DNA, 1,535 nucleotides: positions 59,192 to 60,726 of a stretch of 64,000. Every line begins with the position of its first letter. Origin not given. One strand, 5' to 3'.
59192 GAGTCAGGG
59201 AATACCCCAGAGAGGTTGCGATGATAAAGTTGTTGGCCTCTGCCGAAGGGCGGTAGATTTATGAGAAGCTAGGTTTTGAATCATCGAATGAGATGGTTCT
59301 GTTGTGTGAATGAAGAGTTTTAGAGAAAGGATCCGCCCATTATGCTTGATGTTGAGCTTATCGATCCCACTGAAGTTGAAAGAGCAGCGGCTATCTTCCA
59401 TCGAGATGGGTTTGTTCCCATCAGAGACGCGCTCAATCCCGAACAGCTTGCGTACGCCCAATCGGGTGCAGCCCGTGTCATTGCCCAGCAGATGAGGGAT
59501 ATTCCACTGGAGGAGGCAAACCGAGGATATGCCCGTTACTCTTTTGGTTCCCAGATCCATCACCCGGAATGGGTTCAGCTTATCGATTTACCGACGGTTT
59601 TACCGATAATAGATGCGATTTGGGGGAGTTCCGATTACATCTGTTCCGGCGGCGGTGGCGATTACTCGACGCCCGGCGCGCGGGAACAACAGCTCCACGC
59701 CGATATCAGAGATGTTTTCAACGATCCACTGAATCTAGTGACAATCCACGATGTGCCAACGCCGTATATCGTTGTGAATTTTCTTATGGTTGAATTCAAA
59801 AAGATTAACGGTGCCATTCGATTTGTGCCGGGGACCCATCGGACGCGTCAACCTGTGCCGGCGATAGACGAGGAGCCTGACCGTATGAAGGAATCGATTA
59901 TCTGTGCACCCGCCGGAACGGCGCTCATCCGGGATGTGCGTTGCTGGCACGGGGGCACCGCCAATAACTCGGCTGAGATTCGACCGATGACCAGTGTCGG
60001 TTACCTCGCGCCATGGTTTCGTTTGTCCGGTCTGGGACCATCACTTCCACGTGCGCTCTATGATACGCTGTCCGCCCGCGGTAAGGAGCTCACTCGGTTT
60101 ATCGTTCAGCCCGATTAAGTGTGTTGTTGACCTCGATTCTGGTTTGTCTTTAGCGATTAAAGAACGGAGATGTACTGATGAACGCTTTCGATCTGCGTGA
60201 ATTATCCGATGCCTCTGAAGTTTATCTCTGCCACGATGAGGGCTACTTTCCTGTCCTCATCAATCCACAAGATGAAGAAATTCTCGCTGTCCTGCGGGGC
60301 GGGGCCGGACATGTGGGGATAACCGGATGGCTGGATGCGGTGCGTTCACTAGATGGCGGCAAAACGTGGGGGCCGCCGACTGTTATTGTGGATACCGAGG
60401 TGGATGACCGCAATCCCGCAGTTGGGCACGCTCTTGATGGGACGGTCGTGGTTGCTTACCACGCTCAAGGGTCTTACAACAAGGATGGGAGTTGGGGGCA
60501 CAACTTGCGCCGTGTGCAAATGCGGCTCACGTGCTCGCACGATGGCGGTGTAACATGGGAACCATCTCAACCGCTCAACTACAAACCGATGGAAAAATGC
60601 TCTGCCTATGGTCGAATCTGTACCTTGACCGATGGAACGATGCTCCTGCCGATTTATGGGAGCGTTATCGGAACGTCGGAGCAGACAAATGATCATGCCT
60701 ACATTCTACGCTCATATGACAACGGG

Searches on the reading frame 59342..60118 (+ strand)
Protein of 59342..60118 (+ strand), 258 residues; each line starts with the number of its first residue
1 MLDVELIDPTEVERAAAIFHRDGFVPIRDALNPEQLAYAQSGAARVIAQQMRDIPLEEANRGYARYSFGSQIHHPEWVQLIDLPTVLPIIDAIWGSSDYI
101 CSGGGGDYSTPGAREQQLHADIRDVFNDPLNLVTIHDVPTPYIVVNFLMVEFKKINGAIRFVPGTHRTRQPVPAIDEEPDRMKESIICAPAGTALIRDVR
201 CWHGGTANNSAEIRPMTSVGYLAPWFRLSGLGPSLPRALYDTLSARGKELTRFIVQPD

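Call 3: search_protein_families(library=pfam, proteins=[window:59342-60118:+], max_evalue=0.01)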
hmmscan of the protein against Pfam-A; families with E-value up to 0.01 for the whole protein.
window:59342-60118:+ (258 aa): 1 family
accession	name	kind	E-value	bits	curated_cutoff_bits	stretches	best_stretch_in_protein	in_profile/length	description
PF05721.19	PhyH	-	1.7e-16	61.6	22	1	19-215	1-212/213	Phytanoyl-CoA dioxygenase (PhyH)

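Call 9: search_protein_families(library=ncbifam, proteins=[window:59342-60118:+], max_evalue=0.001)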
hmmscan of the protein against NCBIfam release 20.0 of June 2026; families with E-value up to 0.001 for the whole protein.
window:59342-60118:+ (258 aa): 0 families

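Call 74: search_solved_structures(query=window:59342-60118:+, max_evalue=0.1, show_alignments=1)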
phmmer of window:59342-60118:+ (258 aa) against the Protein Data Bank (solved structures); distinct sequences matched with E-value up to 0.1: 24.
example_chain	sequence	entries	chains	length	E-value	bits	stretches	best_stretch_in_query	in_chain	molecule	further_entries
6s0u_A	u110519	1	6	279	3.1e-08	36.6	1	5-229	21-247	Kanamycin B dioxygenase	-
6s0r_A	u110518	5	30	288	3.9e-08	36.3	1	5-229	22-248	Kanamycin B dioxygenase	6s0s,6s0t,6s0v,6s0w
7cl2_A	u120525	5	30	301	4.4e-08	36.1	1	5-229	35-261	Kanamycin B dioxygenase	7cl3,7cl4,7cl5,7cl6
7fcb_C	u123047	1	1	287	0.00013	24.8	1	82-223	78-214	2-oxoglutarate/Fe(II)-dependent dioxygenase SptF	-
7eyr_C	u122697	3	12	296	0.00015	24.6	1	82-223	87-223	2-oxoglutarate/Fe(II)-dependent dioxygenase SptF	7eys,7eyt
7eyu_B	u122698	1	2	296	0.00015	24.6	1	82-223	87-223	2-oxoglutarate/Fe(II)-dependent dioxygenase SptF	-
7eyw_C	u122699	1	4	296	0.00015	24.6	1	82-223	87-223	2-oxoglutarate/Fe(II)-dependent dioxygenase SptF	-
9m2m_A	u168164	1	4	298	0.0003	23.6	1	98-210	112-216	Iron/alpha-ketoglutarate-dependent dioxygenase okaE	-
9j85_A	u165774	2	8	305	0.00032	23.5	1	98-210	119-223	Alpha-ketoglutarate-dependent dioxygenase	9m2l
9uab_A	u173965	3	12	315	0.00033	23.4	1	98-210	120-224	Iron/alpha-ketoglutarate-dependent dioxygenase okaE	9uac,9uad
9uah_B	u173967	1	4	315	0.00034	23.4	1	98-210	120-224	Iron/alpha-ketoglutarate-dependent dioxygenase okaE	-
9uae_C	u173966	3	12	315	0.00034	23.4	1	98-210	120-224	Iron/alpha-ketoglutarate-dependent dioxygenase okaE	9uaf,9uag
5zm2_A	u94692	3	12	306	0.00097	21.9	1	79-244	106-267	Dioxygenase andA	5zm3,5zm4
7wpy_A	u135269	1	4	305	0.00097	21.9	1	79-244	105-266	Dioxygenase andA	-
7vbq_A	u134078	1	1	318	0.0015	21.3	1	98-214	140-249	Fe(II)/(alpha)ketoglutarate-dependent dioxygenase TlxJ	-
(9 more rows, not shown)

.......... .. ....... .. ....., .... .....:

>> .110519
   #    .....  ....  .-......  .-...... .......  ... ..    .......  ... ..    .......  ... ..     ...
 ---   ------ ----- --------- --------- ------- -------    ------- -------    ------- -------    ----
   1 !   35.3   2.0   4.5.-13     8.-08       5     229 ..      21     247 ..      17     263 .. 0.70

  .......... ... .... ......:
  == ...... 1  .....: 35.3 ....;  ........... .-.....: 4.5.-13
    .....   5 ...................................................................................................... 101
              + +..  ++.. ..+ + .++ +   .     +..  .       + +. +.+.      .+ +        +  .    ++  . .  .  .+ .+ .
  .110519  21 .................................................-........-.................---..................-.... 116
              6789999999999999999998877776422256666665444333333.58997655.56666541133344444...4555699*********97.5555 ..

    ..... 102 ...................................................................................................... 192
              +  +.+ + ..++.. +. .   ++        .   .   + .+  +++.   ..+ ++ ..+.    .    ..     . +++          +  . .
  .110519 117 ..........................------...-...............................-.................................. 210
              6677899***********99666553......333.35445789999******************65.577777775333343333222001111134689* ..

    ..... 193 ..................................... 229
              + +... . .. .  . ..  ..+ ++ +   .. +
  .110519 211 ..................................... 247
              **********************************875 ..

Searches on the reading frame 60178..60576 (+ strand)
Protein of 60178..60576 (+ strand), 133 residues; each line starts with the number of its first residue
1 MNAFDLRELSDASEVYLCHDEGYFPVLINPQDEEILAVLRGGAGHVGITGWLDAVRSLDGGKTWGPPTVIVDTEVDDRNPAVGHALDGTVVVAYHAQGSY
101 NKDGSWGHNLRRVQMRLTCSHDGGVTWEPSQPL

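Call 68: search_solved_structures(query=window:60178-60576:+, max_evalue=10, show_alignments=5)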
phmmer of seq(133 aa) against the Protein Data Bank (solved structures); distinct sequences matched with E-value up to 10: 45.
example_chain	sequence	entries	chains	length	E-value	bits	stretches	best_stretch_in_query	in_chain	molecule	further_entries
5hx0_A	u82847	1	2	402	7.4e-05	26.1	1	41-104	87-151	Uncharacterized protein Dfer_1899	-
8u2a_A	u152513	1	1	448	0.0022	21.3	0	54-73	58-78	Exo-alpha-sialidase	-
5tsp_A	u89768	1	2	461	0.0022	21.3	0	54-73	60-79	Sialidase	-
8u5o_A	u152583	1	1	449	0.0022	21.3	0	54-73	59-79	Exo-alpha-sialidase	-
2bf6_A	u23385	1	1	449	0.0022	21.3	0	54-73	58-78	EXO-ALPHA-SIALIDASE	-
2vk5_A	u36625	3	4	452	0.0023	21.3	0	54-73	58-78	EXO-ALPHA-SIALIDASE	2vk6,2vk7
7af2_AAA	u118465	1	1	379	0.0026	21.1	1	54-98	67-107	Sialidase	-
3sil_A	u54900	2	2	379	0.003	20.9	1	54-98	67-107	SIALIDASE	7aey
1dil_A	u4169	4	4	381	0.003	20.9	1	54-98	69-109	SIALIDASE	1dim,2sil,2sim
7lbu_A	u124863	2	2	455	0.0057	20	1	25-71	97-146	Exo-alpha-sialidase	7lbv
4j9t_A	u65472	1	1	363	0.0075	19.6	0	29-70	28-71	designed unnatural amino acid dependent metalloprotein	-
1eur_A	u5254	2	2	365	0.012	18.9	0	31-70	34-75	SIALIDASE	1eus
6trg_XXX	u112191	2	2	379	0.013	18.8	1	54-93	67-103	Sialidase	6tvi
4x6k_A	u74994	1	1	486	0.016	18.6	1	55-70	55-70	Anhydrosialidase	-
4x47_A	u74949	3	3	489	0.016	18.5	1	55-70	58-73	Anhydrosialidase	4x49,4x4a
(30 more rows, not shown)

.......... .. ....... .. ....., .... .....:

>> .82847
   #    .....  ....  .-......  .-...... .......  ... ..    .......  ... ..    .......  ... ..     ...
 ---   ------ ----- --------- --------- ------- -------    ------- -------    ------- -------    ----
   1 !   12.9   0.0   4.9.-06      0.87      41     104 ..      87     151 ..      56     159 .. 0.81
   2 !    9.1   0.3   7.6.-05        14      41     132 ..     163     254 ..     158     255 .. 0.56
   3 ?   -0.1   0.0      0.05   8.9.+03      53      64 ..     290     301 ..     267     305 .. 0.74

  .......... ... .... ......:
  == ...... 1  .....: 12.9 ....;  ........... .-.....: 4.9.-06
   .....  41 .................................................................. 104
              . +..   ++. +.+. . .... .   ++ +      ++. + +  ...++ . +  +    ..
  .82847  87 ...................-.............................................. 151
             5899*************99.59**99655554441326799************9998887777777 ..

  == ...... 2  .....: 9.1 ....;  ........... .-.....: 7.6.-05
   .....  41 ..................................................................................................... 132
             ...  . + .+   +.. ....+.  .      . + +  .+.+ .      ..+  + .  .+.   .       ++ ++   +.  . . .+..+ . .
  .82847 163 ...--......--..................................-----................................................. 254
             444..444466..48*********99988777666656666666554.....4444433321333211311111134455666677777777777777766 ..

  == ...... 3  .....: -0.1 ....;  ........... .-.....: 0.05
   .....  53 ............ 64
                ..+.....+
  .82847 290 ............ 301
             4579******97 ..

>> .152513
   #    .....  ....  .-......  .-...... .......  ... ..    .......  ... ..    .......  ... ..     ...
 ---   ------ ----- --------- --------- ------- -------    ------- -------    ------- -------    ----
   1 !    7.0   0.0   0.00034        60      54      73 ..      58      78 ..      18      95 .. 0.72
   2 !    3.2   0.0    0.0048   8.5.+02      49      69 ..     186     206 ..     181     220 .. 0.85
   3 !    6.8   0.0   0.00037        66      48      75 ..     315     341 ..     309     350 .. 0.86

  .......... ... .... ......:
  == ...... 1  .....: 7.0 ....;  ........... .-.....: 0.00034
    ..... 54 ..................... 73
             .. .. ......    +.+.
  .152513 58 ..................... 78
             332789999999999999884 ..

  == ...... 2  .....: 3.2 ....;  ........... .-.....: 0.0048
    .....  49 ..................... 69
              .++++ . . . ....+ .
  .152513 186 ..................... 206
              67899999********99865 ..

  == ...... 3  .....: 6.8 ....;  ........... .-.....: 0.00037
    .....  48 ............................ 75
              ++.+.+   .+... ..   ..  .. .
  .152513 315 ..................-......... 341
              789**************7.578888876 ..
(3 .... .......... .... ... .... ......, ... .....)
